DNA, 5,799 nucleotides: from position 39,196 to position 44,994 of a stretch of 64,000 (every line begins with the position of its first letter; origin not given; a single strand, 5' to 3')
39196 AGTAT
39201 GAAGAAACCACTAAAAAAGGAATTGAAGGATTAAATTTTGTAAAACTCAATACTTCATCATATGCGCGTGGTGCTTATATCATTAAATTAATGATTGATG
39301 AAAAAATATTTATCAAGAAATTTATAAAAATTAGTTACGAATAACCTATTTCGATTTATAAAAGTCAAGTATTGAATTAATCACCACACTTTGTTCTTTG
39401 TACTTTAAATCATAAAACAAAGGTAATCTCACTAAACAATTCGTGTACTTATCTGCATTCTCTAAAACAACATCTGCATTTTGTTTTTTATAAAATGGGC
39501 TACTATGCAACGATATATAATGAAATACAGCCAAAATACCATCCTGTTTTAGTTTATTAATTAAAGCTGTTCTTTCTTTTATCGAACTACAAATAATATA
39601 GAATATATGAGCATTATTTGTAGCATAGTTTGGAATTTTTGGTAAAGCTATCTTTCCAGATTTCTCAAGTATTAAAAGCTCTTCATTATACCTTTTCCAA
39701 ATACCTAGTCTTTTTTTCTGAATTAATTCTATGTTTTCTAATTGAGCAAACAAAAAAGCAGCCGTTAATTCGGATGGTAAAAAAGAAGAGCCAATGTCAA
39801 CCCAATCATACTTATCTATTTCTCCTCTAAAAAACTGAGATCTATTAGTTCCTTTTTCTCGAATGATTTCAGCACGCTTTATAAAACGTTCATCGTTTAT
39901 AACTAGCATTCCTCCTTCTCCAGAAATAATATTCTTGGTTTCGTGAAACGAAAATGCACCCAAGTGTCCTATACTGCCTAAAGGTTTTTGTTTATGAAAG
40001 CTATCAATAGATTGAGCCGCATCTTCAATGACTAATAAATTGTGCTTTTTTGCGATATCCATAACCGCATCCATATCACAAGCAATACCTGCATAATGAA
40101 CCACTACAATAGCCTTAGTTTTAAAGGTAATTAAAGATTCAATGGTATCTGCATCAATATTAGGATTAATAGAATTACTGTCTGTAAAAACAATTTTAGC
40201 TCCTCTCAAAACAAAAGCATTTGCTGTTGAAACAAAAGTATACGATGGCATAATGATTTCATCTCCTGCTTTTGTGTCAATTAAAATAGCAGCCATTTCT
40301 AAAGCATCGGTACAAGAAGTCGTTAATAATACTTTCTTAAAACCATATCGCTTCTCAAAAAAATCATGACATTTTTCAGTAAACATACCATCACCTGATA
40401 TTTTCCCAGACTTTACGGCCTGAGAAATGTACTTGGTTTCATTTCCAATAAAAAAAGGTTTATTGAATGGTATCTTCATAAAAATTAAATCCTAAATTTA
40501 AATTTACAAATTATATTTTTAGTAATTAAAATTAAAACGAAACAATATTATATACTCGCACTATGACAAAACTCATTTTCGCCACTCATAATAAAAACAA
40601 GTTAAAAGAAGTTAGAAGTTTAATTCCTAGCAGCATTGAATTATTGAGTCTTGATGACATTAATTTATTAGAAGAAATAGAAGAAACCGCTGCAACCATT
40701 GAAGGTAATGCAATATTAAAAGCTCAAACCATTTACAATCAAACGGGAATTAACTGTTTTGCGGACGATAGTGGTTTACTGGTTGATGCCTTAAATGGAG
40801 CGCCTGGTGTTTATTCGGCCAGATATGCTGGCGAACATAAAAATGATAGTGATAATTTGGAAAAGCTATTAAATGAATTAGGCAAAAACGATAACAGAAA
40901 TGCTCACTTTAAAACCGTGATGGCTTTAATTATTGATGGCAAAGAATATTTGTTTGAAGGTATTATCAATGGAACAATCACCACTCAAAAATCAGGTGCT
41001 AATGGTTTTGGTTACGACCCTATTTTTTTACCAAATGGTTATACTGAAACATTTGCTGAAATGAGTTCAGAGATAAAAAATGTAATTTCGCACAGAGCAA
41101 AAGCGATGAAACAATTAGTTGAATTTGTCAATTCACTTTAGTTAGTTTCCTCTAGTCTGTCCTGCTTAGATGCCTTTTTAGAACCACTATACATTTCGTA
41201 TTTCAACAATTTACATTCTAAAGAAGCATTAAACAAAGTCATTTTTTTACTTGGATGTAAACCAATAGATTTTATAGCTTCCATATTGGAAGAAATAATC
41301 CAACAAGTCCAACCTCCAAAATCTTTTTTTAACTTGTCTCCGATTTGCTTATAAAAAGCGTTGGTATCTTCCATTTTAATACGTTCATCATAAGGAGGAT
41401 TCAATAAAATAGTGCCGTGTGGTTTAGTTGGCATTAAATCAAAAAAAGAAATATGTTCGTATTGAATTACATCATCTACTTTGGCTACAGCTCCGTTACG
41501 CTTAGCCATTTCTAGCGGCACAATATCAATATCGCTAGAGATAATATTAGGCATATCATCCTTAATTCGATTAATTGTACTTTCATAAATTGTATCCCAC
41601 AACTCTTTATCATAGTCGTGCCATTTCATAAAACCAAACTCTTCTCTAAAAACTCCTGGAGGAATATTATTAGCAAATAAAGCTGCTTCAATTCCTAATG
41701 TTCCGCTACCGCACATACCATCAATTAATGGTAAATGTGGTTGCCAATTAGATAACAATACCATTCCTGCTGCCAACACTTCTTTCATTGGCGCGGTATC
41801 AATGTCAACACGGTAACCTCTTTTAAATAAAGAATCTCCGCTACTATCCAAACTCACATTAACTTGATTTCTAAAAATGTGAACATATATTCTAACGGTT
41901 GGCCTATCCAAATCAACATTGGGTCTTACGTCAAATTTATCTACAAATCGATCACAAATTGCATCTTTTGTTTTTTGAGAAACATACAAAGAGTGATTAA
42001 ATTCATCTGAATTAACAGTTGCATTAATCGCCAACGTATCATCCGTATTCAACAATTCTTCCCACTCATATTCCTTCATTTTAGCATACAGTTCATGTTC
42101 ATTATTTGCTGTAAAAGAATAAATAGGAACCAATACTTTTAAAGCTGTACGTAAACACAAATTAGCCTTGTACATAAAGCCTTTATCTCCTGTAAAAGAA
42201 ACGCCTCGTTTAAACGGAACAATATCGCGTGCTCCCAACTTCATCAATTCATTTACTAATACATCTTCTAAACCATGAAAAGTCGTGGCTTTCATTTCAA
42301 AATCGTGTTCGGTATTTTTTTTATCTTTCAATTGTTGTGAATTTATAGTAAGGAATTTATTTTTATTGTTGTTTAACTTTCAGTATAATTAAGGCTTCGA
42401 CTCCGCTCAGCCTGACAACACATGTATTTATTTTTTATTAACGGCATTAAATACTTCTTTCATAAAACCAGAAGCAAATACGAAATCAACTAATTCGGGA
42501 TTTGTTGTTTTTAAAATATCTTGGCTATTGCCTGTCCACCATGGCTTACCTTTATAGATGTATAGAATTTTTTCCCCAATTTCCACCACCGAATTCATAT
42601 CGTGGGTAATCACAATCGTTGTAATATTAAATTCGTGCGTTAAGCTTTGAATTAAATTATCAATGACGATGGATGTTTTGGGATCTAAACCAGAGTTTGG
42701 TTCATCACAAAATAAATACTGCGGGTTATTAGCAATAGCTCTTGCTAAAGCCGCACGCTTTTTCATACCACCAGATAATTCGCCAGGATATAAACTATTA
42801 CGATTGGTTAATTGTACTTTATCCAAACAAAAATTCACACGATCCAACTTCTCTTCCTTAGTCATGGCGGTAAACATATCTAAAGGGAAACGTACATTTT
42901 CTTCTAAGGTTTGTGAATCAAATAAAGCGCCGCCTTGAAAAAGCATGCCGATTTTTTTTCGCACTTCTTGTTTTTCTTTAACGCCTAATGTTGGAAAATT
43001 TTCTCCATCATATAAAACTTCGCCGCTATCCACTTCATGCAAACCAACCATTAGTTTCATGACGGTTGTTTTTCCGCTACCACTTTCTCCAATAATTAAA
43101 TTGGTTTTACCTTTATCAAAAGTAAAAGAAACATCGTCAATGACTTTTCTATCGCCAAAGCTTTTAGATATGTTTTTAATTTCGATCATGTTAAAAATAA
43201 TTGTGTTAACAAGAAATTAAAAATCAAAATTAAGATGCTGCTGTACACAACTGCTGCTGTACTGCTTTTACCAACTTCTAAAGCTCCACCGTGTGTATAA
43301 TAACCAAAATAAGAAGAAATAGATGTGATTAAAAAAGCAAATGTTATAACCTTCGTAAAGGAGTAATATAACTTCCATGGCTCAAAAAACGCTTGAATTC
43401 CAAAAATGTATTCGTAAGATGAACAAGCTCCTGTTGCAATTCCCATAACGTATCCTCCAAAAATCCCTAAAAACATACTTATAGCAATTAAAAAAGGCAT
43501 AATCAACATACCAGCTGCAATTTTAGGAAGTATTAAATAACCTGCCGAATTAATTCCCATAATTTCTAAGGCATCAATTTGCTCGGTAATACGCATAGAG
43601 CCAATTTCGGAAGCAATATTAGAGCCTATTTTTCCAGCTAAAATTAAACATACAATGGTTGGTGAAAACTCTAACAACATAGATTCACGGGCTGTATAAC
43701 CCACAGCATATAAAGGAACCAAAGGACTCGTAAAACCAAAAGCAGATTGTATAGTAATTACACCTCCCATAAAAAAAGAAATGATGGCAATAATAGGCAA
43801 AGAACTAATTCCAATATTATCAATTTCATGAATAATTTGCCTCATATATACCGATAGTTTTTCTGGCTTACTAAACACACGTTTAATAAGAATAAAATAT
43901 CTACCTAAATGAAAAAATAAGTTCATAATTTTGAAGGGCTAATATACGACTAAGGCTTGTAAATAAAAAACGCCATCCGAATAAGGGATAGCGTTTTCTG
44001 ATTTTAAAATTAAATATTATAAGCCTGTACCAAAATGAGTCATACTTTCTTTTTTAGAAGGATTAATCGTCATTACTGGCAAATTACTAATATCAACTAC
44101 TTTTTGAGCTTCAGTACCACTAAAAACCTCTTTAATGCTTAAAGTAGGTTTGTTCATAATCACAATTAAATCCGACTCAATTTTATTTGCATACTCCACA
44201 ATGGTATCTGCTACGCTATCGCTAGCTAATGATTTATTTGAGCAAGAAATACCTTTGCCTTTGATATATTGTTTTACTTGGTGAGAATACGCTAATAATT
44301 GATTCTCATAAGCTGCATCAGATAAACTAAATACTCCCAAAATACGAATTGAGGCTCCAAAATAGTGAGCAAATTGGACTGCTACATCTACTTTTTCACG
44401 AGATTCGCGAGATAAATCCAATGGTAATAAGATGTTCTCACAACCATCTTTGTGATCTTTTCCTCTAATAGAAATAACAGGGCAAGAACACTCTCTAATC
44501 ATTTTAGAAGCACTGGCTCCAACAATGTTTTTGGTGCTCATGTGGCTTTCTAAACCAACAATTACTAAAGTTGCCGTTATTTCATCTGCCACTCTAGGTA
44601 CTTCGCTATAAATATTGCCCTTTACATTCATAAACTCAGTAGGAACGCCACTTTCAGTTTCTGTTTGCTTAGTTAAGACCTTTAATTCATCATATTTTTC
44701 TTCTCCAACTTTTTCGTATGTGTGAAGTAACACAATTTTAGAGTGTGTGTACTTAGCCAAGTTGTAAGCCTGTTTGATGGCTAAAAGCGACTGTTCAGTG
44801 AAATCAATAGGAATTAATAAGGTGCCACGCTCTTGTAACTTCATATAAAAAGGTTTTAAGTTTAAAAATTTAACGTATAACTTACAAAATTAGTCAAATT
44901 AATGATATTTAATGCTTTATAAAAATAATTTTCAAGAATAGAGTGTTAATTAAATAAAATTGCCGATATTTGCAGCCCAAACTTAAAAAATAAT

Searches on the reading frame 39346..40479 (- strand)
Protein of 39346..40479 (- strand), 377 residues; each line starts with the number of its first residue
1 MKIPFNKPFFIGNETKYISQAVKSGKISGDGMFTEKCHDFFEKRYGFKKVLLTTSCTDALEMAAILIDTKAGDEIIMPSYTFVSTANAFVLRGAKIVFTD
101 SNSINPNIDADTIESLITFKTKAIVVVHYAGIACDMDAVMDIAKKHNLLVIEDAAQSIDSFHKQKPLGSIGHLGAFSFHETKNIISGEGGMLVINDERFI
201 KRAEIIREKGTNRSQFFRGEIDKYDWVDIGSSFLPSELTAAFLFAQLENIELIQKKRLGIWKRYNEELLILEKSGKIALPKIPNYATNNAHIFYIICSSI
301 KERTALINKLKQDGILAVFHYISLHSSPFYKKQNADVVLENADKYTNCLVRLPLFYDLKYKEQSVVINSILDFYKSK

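Call 46: search_protein_families(library=pfam, proteins=[window:39346-40479:-], max_evalue=0.0001)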
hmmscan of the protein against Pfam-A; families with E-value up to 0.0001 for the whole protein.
window:39346-40479:- (377 aa): 4 families
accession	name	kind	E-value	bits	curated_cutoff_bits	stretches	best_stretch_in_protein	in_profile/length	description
PF01041.23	DegT_DnrJ_EryC1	-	2.1e-83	280.9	19.8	1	13-370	6-359/360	DegT/DnrJ/EryC1/StrS aminotransferase family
PF00155.27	Aminotran_1_2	-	3.4e-09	36.8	19.7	1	25-155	39-187/361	Aminotransferase class I and II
PF00266.25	Aminotran_5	-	2.5e-07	30.5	21.5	1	48-160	62-182/371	Aminotransferase class-V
PF01212.27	Beta_elim_lyase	-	9.6e-05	22.3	27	0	35-327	35-247/288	Beta-eliminating lyase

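Call 48: search_protein_families(library=ncbifam, proteins=[window:39346-40479:-], max_evalue=1e-10)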
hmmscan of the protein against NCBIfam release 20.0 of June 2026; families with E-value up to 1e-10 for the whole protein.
window:39346-40479:- (377 aa): 7 families
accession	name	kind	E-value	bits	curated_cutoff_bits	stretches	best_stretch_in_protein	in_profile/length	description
NF008687.0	PRK11706.1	equivalog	3.9e-176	585.3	375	1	2-374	1-374/375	dTDP-4-amino-4,6-dideoxygalactose transaminase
TIGR02379.1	ECA_wecE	subfamily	7.3e-164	545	434.85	1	3-374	2-375/376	dTDP-4-amino-4,6-dideoxy-D-glucose transaminase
TIGR03588.1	PseC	equivalog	1.4e-63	215.1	423.5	1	19-371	18-377/380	UDP-4-amino-4,6-dideoxy-N-acetyl-beta-L-altrosamine transaminase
NF008658.2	PRK11658.1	equivalog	1.6e-61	208.1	631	1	3-372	5-375/379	UDP-4-amino-4-deoxy-L-arabinose aminotransferase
TIGR04181.1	NHT_00031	hypoth_equivalog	2e-57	194.7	420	1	3-353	1-357/359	LegC family aminotransferase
TIGR04427.1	PLP_DesI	equivalog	3.1e-33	115.4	650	1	22-353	42-362/390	dTDP-4-dehydro-6-deoxyglucose aminotransferase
NF011936.0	PRK15407.1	equivalog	2.6e-32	112.1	423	1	68-375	109-437/440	lipopolysaccharide biosynthesis protein RfbH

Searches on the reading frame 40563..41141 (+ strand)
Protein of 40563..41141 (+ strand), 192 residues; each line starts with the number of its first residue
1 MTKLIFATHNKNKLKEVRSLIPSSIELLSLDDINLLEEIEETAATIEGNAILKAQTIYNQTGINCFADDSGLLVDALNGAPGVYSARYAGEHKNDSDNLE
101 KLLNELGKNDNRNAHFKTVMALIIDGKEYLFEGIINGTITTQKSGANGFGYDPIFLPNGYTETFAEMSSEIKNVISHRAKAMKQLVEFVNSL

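Call 46: search_protein_families(library=pfam, proteins=[window:40563-41141:+], max_evalue=0.0001)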
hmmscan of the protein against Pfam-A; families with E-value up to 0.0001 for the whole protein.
window:40563-41141:+ (192 aa): 1 family
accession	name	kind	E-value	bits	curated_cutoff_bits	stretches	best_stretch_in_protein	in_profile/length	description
PF01725.21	Ham1p_like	-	1e-69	234.6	22.5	1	4-188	1-186/186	Ham1 family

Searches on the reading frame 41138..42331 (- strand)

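Call 46: search_protein_families(library=pfam, proteins=[window:41138-42331:-], max_evalue=0.0001)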
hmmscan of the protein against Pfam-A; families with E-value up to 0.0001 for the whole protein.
window:41138-42331:- (397 aa): 3 families
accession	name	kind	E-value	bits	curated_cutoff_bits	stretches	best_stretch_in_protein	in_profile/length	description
PF01170.24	UPF0020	-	1.1e-40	139.9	22.3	1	171-375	1-195/197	RMKL-like, methyltransferase domain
PF02926.22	THUMP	-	1e-20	74.3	20.6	1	76-162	2-84/84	THUMP domain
PF22020.1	RlmL_1st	-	2.1e-15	56.9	27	1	14-67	3-55/55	RlmL ferredoxin-like domain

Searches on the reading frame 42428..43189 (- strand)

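Call 46: search_protein_families(library=pfam, proteins=[window:42428-43189:-], max_evalue=0.0001)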
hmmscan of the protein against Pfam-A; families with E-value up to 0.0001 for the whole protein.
window:42428-43189:- (253 aa): 4 families
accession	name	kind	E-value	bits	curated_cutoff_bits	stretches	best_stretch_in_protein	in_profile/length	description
PF00005.33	ABC_tran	-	3.6e-32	112.2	25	1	18-165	2-136/137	ABC transporter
PF13304.12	AAA_21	-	3.6e-08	34.3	27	0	64-199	184-301/304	AAA domain, putative AbiEii toxin, Type IV TA system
PF02463.25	SMC_N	-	4.7e-07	29.9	40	1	9-212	11-212/220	RecF/RecN/SMC N terminal domain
PF13476.12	AAA_23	-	2.1e-05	25.7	27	1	2-45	2-37/201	AAA domain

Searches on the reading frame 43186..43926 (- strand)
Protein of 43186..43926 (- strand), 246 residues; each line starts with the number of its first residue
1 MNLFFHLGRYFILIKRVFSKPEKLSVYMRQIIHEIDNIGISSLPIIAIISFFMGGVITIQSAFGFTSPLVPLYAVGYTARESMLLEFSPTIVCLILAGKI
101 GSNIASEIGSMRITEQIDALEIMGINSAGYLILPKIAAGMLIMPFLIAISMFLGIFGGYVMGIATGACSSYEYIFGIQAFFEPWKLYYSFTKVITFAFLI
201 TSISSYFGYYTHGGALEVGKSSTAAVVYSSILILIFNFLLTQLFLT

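Call 46: search_protein_families(library=pfam, proteins=[window:43186-43926:-], max_evalue=0.0001)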
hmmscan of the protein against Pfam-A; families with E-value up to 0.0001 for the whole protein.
window:43186-43926:- (246 aa): 1 family
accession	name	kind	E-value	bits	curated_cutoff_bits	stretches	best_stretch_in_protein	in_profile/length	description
PF02405.21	MlaE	-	1.8e-66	224.2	22.5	1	32-243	2-212/212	Permease MlaE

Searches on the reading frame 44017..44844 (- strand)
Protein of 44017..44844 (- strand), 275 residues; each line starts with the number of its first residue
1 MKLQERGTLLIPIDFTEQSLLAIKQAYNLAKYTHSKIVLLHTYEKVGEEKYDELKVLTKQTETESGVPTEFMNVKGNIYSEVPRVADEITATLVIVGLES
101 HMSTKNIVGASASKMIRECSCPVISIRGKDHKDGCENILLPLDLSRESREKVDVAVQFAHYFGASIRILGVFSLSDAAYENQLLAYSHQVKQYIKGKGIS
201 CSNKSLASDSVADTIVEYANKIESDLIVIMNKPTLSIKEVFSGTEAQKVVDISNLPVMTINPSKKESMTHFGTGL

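Call 46: search_protein_families(library=pfam, proteins=[window:44017-44844:-], max_evalue=0.0001)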
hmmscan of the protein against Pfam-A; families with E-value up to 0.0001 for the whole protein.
window:44017-44844:- (275 aa): 1 family
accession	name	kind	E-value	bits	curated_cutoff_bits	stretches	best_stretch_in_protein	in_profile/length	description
PF00582.32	Usp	-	3.3e-24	86.5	24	2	8-126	4-140/141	Universal stress protein family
